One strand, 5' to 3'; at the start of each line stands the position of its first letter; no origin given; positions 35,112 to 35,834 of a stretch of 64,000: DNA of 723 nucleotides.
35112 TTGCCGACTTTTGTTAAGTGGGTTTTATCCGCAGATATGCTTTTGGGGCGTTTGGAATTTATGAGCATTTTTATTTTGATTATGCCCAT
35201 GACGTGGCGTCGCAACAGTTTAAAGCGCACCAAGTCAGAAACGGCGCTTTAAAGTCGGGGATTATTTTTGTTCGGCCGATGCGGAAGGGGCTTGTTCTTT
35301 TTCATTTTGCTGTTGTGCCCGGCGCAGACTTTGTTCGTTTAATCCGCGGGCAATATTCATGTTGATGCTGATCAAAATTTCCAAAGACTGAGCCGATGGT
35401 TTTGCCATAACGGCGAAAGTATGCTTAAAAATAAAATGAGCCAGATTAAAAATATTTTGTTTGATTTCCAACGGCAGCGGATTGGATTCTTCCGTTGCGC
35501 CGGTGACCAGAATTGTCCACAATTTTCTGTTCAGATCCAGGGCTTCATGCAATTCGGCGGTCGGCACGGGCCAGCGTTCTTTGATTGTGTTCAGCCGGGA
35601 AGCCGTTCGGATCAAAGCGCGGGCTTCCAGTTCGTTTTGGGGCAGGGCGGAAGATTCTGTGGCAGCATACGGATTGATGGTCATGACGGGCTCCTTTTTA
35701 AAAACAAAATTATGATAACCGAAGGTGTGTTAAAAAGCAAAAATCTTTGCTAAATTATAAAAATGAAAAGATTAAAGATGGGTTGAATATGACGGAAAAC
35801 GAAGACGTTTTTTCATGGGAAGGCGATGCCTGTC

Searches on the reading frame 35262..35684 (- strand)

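Call 14: search_protein_families(library=pfam, proteins=[window:35262-35684:-], max_evalue=1e-7)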
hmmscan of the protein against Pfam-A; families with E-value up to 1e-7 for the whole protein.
window:35262-35684:- (140 aa): 1 family
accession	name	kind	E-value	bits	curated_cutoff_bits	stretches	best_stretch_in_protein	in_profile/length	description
PF07309.16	FlaF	-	1e-29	103.2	23.6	1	4-115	3-113/113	Flagellar protein FlaF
